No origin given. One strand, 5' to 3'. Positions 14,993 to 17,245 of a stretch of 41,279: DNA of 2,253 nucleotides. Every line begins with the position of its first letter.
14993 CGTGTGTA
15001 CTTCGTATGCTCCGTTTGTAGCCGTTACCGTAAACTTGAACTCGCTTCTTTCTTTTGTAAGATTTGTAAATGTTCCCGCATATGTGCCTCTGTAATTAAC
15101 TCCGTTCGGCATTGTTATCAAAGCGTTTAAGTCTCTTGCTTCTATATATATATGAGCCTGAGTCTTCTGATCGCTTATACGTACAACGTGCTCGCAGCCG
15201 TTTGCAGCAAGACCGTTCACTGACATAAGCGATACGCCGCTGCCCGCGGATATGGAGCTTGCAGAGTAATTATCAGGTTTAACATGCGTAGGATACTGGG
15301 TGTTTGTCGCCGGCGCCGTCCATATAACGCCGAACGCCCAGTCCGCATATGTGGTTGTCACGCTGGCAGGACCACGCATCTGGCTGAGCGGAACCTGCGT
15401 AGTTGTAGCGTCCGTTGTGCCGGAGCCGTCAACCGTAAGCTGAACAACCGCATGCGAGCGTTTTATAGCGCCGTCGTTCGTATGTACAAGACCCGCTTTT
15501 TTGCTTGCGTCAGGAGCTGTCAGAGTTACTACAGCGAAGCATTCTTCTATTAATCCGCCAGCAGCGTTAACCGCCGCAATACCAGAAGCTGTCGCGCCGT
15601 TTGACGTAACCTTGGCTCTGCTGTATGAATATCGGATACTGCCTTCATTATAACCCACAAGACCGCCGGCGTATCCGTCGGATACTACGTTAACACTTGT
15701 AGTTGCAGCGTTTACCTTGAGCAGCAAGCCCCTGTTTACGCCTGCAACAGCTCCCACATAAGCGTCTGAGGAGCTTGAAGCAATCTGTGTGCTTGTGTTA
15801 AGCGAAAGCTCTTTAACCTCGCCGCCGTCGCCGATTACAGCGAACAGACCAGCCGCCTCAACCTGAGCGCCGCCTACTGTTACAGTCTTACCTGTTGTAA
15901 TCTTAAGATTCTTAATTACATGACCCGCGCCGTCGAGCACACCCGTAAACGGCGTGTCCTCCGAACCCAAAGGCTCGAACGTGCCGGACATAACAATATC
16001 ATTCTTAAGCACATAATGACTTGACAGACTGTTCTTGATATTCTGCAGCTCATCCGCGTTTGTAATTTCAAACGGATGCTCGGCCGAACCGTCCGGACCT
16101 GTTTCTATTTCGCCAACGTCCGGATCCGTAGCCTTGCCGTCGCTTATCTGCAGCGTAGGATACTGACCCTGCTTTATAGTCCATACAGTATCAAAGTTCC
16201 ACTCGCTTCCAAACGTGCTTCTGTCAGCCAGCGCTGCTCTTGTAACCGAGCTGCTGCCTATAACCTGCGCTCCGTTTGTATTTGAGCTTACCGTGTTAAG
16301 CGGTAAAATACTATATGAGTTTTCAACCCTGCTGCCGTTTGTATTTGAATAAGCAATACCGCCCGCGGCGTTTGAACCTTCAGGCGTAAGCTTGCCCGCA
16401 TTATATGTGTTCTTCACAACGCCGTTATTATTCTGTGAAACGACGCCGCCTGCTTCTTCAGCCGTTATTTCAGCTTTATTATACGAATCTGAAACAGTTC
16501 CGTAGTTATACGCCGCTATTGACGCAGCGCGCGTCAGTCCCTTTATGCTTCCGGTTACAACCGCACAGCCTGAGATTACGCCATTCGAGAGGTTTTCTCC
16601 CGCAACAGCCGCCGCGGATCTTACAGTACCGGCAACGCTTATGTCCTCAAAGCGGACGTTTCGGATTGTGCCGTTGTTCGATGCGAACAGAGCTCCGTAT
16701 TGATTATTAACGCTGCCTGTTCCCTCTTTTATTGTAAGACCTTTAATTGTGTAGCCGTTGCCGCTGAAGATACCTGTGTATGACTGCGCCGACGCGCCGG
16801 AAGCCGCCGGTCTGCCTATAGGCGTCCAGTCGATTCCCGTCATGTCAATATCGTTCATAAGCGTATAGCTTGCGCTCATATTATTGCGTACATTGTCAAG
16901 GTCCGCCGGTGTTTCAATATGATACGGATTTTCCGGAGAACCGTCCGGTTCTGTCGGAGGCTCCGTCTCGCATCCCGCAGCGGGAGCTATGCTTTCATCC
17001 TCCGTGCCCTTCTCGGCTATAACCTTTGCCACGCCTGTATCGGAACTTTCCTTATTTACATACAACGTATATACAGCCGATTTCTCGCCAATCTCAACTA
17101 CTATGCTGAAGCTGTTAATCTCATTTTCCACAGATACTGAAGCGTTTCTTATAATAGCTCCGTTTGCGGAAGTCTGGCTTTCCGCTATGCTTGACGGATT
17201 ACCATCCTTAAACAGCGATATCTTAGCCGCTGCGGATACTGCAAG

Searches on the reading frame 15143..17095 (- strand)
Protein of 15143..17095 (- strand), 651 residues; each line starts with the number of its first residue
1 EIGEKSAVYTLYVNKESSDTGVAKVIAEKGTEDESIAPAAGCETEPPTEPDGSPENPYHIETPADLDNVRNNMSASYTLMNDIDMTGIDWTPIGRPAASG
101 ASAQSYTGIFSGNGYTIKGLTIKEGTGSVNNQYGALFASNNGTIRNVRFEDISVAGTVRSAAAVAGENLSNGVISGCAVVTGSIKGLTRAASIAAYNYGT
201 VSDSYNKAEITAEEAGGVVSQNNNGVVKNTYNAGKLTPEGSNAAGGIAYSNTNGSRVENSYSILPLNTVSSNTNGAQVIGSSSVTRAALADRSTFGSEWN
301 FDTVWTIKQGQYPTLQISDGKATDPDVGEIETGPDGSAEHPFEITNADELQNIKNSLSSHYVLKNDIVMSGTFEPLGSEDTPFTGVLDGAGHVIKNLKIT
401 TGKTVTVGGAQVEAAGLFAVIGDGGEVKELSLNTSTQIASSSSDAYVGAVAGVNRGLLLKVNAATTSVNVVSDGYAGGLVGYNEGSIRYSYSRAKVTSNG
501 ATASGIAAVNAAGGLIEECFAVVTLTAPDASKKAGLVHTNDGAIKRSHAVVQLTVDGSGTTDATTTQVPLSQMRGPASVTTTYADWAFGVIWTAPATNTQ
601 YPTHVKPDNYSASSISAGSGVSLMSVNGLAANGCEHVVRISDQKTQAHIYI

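Call 33: search_protein_families(library=pfam, proteins=[window:15143-17095:-], max_evalue=1)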
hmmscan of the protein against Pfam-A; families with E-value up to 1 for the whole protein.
window:15143-17095:- (651 aa): 1 family
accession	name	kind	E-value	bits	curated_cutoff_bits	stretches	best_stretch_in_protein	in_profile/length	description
PF07581.17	Glug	-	0.00095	19.9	20.5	1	474-497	3-28/28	The GLUG motif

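Call 63: search_solved_structures(query=window:15143-17095:-, max_evalue=1)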
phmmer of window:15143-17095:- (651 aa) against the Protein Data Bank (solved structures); distinct sequences matched with E-value up to 1: 0.

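Call 64: search_protein_families(library=ncbifam, proteins=[window:15143-17095:-], max_evalue=0.01)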
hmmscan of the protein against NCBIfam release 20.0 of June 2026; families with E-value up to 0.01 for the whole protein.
window:15143-17095:- (651 aa): 0 families
